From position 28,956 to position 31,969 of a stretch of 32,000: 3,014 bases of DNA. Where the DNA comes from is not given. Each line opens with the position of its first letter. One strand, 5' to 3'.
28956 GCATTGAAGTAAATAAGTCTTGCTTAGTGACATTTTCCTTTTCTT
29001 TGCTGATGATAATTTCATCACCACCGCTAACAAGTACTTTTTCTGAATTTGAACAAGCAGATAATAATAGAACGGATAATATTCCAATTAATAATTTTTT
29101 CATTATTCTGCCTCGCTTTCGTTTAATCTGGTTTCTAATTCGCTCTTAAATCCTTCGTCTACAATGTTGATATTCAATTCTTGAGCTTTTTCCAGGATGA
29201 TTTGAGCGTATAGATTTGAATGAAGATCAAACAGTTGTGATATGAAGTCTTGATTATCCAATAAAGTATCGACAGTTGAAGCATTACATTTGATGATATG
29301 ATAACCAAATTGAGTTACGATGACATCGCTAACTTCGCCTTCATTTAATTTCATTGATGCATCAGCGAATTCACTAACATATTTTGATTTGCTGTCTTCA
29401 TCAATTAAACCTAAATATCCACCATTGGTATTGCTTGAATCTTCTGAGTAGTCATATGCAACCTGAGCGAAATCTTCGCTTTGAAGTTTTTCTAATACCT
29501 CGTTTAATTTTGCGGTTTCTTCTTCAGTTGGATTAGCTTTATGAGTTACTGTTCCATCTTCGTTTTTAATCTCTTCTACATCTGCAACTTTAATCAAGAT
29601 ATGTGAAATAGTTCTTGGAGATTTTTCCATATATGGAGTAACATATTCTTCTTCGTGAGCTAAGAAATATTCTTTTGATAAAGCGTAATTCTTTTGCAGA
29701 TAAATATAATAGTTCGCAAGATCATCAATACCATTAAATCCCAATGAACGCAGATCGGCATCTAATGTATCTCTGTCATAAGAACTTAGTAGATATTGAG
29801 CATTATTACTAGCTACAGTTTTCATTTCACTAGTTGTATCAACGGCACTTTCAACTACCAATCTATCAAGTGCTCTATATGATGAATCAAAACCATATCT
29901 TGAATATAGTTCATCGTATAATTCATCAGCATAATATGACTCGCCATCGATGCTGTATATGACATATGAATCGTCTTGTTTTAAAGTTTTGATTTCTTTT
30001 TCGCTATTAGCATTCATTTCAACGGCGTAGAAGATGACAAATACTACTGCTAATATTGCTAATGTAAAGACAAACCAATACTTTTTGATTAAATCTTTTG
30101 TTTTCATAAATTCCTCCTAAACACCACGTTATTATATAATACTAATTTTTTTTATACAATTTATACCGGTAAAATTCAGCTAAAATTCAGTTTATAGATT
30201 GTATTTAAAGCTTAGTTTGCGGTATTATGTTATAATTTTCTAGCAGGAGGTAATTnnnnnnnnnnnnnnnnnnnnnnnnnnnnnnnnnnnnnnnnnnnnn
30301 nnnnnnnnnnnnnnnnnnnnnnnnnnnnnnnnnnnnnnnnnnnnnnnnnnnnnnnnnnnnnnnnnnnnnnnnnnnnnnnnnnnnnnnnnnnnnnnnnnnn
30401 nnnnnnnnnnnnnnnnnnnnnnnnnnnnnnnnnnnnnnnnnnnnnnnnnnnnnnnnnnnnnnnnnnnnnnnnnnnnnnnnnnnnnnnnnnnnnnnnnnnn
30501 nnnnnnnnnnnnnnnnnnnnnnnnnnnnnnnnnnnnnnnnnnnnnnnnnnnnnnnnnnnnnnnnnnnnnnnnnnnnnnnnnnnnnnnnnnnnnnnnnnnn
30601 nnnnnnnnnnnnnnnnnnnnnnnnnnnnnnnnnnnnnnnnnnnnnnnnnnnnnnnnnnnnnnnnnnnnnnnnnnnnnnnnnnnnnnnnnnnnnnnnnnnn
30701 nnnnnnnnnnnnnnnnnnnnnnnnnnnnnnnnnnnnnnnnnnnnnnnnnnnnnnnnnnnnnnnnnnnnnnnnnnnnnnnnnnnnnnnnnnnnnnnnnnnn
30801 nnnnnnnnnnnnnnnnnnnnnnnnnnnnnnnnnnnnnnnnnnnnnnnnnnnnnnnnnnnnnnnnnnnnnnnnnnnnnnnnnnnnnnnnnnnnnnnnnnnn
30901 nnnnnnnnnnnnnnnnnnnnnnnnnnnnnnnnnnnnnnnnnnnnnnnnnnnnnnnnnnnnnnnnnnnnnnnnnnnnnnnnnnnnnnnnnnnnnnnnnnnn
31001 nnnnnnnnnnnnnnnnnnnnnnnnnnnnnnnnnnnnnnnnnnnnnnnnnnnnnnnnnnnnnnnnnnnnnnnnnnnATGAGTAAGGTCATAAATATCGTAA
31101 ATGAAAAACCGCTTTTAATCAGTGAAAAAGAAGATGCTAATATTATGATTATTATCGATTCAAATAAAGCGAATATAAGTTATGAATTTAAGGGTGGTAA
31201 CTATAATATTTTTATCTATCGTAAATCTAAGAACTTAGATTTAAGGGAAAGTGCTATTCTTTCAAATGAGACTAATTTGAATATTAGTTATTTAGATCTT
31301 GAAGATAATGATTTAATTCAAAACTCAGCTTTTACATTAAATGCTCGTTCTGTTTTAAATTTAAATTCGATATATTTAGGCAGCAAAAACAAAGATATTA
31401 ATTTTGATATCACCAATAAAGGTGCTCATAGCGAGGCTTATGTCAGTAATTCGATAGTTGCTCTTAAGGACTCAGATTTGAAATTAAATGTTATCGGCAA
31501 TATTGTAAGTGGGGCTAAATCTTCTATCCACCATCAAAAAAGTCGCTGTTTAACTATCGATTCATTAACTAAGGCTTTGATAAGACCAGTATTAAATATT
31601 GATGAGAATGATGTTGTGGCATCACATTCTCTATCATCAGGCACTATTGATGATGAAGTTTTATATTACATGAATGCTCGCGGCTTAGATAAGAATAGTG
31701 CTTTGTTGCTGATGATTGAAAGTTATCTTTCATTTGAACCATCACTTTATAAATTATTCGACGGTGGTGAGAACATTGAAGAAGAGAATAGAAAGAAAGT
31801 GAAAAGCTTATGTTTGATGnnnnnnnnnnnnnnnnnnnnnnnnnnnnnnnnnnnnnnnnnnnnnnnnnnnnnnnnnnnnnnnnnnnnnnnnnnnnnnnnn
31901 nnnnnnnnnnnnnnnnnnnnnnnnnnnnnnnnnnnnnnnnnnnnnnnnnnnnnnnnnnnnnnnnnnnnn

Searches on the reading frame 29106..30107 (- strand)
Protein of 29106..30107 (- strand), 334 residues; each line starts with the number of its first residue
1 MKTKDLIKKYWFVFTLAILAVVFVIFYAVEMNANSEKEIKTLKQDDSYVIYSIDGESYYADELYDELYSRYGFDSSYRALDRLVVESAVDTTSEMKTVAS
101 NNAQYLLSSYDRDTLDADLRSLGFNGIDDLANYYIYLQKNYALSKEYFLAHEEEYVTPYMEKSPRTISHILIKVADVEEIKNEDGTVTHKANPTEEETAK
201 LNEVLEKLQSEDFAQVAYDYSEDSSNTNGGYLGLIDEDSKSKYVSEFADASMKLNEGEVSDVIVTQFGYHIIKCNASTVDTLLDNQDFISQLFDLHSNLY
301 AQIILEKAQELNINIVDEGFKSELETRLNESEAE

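Call 12: search_protein_families(library=pfam, proteins=[window:29106-30107:-], max_evalue=0.0001)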
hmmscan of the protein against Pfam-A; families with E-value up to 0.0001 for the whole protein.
window:29106-30107:- (334 aa): 3 families
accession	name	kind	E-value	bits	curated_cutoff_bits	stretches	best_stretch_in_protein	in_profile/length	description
PF13616.12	Rotamase_3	-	4.1e-19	69.7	22.5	1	165-275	16-113/116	PPIC-type PPIASE domain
PF00639.27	Rotamase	-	1.6e-16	61.5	21.7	1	169-275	1-96/97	PPIC-type PPIASE domain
PF13145.12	Rotamase_2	-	9.7e-08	33.3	27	1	183-278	20-109/121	PPIC-type PPIASE domain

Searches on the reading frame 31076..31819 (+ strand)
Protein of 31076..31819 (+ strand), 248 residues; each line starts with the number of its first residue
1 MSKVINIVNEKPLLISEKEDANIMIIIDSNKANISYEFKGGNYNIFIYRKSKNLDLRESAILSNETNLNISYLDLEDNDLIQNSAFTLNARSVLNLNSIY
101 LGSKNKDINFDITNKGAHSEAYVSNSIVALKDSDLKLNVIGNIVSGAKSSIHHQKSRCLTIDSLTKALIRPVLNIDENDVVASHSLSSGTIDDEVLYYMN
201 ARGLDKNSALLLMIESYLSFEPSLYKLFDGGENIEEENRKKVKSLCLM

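Call 12: search_protein_families(library=pfam, proteins=[window:31076-31819:+], max_evalue=0.0001)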
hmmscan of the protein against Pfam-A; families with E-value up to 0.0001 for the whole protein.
window:31076-31819:+ (248 aa): 1 family
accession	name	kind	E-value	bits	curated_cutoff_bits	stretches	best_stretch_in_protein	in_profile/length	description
PF01458.23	SUFBD_core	-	4.8e-20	72.4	27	1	60-215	72-230/232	SUF system FeS cluster assembly, SufBD core domain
